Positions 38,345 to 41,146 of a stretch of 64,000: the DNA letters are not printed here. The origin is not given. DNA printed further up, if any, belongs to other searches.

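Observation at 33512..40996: Four-gene prkA - yeaH(DUF444) - spoVR - prkA-like cluster with a divergent second PrkA AAA+ paralog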

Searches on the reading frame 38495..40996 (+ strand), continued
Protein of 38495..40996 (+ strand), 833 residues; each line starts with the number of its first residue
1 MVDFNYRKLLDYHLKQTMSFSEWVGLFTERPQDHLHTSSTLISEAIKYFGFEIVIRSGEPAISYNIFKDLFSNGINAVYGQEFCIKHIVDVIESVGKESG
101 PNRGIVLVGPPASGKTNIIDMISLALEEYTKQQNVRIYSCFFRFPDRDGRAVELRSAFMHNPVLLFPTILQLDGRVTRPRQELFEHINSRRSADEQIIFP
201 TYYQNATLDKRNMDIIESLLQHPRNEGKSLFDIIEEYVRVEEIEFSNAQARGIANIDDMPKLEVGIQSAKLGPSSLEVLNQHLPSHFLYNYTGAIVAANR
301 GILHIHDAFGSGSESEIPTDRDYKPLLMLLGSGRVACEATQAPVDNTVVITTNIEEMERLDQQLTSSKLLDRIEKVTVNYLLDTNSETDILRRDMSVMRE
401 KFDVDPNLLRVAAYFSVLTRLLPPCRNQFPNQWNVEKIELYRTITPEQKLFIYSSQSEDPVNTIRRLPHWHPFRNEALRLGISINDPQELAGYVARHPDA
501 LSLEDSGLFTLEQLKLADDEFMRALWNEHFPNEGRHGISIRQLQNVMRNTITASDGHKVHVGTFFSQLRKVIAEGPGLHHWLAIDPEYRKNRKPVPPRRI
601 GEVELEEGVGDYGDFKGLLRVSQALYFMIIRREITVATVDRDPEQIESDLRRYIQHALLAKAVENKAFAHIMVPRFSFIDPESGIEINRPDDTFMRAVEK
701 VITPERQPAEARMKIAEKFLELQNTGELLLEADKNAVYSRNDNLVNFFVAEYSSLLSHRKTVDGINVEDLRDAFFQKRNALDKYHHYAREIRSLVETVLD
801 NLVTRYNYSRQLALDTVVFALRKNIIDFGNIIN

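Call 90: search_solved_structures(query=A1, max_evalue=0.01, show_alignments=1)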
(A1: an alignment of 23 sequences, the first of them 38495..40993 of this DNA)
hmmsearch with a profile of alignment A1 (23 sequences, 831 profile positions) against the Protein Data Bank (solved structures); distinct sequences matched with E-value up to 0.01: 1.
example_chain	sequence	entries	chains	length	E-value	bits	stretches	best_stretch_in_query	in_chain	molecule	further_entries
9xip_A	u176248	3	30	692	2.2e-32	115.1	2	19-171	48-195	Serine protein kinase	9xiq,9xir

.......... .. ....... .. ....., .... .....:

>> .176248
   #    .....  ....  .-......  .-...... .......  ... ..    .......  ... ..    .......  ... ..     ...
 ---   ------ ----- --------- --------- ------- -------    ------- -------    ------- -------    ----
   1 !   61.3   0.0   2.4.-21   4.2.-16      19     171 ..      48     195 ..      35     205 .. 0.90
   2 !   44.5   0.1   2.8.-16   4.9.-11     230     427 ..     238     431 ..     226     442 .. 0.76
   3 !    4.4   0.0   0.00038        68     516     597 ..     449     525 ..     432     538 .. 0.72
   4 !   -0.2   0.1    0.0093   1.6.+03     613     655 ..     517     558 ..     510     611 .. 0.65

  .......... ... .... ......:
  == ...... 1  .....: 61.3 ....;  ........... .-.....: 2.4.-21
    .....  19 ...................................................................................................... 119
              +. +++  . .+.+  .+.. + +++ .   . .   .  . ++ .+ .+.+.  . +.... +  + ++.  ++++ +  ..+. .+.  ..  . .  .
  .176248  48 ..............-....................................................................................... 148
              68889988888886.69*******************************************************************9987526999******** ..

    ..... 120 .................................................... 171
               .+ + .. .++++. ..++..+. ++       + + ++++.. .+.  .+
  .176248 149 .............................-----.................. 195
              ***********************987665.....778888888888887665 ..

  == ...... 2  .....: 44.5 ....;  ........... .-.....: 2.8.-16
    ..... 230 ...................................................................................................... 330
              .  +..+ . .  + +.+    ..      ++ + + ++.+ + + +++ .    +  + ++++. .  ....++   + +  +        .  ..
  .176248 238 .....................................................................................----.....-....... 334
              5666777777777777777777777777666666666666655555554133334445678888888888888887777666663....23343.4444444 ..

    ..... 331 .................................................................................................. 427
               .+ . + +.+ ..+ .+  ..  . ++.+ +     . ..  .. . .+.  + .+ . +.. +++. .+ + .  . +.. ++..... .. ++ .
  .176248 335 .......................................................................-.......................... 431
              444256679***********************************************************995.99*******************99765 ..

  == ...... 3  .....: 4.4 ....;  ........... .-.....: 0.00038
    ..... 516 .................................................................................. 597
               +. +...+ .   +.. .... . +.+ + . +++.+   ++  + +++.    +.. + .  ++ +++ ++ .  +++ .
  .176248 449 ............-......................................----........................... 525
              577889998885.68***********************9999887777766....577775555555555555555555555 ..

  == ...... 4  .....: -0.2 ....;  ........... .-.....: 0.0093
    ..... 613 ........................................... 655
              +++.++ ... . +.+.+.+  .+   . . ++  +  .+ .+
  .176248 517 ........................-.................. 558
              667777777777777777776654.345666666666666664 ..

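Call 91: search_protein_families(library=padloc, proteins=[window:38495-40996:+], max_evalue=0.01)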
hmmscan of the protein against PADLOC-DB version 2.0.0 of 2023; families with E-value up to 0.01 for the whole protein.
window:38495-40996:+ (833 aa): 4 families
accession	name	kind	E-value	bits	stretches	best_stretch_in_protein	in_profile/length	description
PDLC02980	AriA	-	0.00036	18.6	1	106-279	3-206/304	-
PDLC04135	mad3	-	0.0027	15.3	1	105-130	25-50/374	mads_3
PDLC02981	AriAB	-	0.0057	13.4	1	103-142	24-63/694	-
PDLC04140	mad8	-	0.0059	14.2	0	102-154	27-70/314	mads_8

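Call 93: search_dna_similar(query=L040:2833-4902:+, collection=plasmids, mode=protein, max_rows=12, rows=best)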
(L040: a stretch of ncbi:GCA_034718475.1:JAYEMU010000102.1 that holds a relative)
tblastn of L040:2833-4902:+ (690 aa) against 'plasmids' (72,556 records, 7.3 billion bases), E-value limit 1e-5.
Records with a match: 75; places in all: 76; records where one place covers at least 80% of the query: 72.
Best place of each record, by identity: <60% 75.
By first word of the organism name: Sphingobium 12; Ensifer 9; Mesorhizobium 8; Sinorhizobium 7; Rhizobium 6; Klebsiella 4; Escherichia 4; Cupriavidus 4; Shinella 4; Bacillus 3; and 13 more.
By predicted mobility (MOB-suite, as given by PLSDB): non-mobilizable 66; conjugative 5; mobilizable 4.
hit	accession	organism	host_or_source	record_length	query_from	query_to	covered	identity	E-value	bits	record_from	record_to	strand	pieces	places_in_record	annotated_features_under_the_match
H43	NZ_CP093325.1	Bacillus sp. N5-665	whole organism,peat soil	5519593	27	686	96%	33.6%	2e-96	334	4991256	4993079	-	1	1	none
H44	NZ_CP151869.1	Bacillus thuringiensis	tobacco,mixed culture,leaves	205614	27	686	96%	33.4%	6e-96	332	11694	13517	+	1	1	PrkA family serine protein kinase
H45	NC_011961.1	Thermomicrobium roseum DSM 5159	-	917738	27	686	96%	33.3%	3e-108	368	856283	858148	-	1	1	PrkA family serine protein kinase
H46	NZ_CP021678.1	Bacillus licheniformis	cell culture,food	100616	27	686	96%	33.2%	3e-95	330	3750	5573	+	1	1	prkA: serine/threonine protein kinase PrkA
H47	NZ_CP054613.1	Paenibacillus cellulosilyticus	cell culture,soil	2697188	25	686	96%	33.0%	1e-101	349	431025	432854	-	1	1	none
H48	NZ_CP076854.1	Rhizobium sp. WYJ-E13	Curcuma wenyujin Y.H. Chen et C. ...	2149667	12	679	97%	26.7%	3e-41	170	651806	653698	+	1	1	none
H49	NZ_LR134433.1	Legionella adelaidensis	environmental,Cooling tower water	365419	20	678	96%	27.0%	6e-43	175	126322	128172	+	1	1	PrkA family serine protein kinase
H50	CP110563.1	Klebsiella pneumoniae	-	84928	12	678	97%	26.5%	8e-40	165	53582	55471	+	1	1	yeaG: protein kinase YeaG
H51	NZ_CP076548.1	Klebsiella pneumoniae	urine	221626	12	678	97%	26.5%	8e-40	165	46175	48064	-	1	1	yeaG: protein kinase YeaG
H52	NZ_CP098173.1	Klebsiella pneumoniae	Canis lupus familiaris,Rectal swab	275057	12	678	97%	26.5%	8e-40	165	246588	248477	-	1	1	yeaG: protein kinase YeaG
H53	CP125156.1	Klebsiella pneumoniae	-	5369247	12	678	97%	26.5%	8e-40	165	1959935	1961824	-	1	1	yeaG: protein kinase YeaG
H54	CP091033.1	Sinorhizobium sp. B11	soybean,TY,soil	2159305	12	679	97%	26.2%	3e-40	166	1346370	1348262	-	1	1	PrkA family serine protein kinase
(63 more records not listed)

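Call 98: find_homologous_proteins(query=A5, max_evalue=1e-20)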
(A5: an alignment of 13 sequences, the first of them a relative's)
Query A5 (13 sequences) (822 aa, profile of the alignment): 49 proteins with E <= 1e-20 among 8000 candidates.
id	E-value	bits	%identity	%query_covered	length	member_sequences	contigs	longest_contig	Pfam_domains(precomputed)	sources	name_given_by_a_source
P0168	2.3e-267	907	100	100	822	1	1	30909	PF06798.18,PF08298.18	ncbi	-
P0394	3.6e-254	864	78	100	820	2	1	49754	PF06798.18,PF08298.18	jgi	-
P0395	6.4e-253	860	82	99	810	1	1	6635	PF06798.18,PF08298.18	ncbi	-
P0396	4.1e-248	844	67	99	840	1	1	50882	PF06798.18,PF08298.18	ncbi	-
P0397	8.3e-245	833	72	98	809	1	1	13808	PF06798.18,PF08298.18,PF13191.13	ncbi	-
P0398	1.2e-235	802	61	98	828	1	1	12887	PF06798.18,PF08298.18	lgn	-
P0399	3.8e-235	801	63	98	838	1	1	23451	PF06798.18,PF08298.18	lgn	-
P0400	3.4e-230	784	51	97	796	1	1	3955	PF06798.18,PF08298.18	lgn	-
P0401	5.4e-227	774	51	96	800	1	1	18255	PF06798.18,PF08298.18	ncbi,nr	ncbi:MAG: hypothetical protein HYY18_10530 [Planctomycetes bacterium]|nr:hypothetical protein [Planc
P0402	9.6e-227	773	50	96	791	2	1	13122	PF06798.18,PF08298.18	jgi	jgi:serine protein kinase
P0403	8.0e-226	770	52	94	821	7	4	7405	PF06798.18,PF08298.18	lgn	-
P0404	9.3e-226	770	51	97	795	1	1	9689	PF06798.18,PF08298.18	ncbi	-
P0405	1.2e-225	769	50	96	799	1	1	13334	PF06798.18,PF08298.18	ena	-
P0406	1.9e-225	769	50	95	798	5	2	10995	PF06798.18,PF08298.18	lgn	-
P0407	4.8e-223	761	50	96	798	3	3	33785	PF06798.18,PF08298.18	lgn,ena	-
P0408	2.0e-221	755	50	97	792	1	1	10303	PF06798.18,PF08298.18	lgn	-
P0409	4.4e-221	754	51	96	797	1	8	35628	PF06798.18,PF08298.18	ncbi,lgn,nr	ncbi:MAG: hypothetical protein HUU15_17715 [Candidatus Brocadiae bacterium]|nr:hypothetical protein 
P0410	6.5e-218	744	52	97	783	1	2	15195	PF06798.18,PF08298.18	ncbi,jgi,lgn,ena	-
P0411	4.1e-212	725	32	94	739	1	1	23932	PF06798.18,PF08298.18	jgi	jgi:serine protein kinase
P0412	1.3e-209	716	33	77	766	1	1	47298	PF06798.18,PF08298.18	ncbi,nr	ncbi:MAG: hypothetical protein IT462_10750 [Planctomycetes bacterium]|nr:hypothetical protein [Planc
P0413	8.3e-208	710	34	79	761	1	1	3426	PF06798.18,PF08298.18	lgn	-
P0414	2.3e-206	706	33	77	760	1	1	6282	PF06798.18,PF08298.18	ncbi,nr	ncbi:MAG: hypothetical protein IT463_03085 [Planctomycetes bacterium]|nr:hypothetical protein [Planc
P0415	4.0e-205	702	33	91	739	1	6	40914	PF06798.18,PF08298.18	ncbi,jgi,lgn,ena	-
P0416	4.7e-205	701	29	94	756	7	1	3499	PF06798.18,PF08298.18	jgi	jgi:serine protein kinase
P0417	2.8e-204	699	31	77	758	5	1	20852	PF06798.18,PF08298.18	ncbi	ncbi:MAG: hypothetical protein ACYTDT_02800 [Planctomycetota bacterium]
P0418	2.9e-204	699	29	95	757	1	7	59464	PF06798.18,PF08298.18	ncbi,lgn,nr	ncbi:MAG: hypothetical protein K8I27_06590 [Planctomycetes bacterium]|nr:hypothetical protein [Planc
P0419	1.3e-202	693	30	95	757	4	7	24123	PF06798.18,PF08298.18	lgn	-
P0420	2.2e-202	692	33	77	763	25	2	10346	PF06798.18,PF08298.18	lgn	-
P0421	1.6e-201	690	31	79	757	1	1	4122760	PF06798.18,PF08298.18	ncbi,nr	ncbi:MAG: hypothetical protein IPK87_11445 [Planctomycetes bacterium]|nr:hypothetical protein [Planc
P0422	1.2e-200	687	30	95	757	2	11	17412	PF06798.18,PF08298.18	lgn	-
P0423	1.4e-200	686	29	95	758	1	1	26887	PF06798.18,PF08298.18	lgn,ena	-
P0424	4.1e-200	685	31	82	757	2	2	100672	PF06798.18,PF08298.18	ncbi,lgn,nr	ncbi:MAG: hypothetical protein IT464_08705 [Planctomycetes bacterium]|nr:hypothetical protein [Planc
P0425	5.2e-200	685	33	75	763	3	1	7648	PF06798.18,PF08298.18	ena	-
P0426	2.7e-199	682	29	94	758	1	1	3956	PF06798.18,PF08298.18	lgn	-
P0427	1.3e-198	680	29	94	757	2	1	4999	PF06798.18,PF08298.18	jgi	jgi:serine protein kinase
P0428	2.5e-190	653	32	76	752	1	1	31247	PF06798.18,PF08298.18,PF13191.13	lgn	-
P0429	7.8e-183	628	33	77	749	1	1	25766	PF06798.18,PF08298.18,PF13191.13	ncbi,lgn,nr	ncbi:MAG: hypothetical protein HY719_17755 [Planctomycetes bacterium]|nr:hypothetical protein [Planc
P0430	1.1e-145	505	50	69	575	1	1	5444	PF06798.18,PF08298.18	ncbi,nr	ncbi:MAG: hypothetical protein K8T20_20670, partial [Planctomycetes bacterium]|nr:hypothetical prote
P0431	2.3e-137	477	47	71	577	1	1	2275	PF06798.18,PF08298.18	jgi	jgi:predicted Ser/Thr protein kinase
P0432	6.0e-122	426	25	80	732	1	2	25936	PF06798.18,PF08298.18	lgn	-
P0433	1.2e-120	422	28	77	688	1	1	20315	PF06798.18,PF08298.18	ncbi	-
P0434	1.3e-120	422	28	77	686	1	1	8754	PF06798.18,PF08298.18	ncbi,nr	ncbi:MAG: serine protein kinase [Phycisphaerae bacterium]|nr:serine protein kinase [Phycisphaerae ba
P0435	6.2e-120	420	26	86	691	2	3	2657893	PF06798.18,PF08298.18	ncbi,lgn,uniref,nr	ncbi:PrkA family serine protein kinase [Pseudobdellovibrio exovorus]|uniref:Serine protein kinase n=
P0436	2.7e-119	418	26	96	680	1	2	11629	PF06798.18,PF08298.18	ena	-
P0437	8.7e-117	409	26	81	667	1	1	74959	PF06798.18,PF08298.18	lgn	-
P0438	2.0e-110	388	25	77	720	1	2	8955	PF06798.18,PF08298.18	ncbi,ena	-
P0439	7.4e-109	383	26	93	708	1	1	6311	PF06798.18,PF08298.18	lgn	-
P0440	2.5e-64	236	21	93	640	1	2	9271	PF06798.18,PF08298.18,PF13555.13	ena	-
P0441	1.1e-43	168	22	53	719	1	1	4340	PF06798.18,PF08298.18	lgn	-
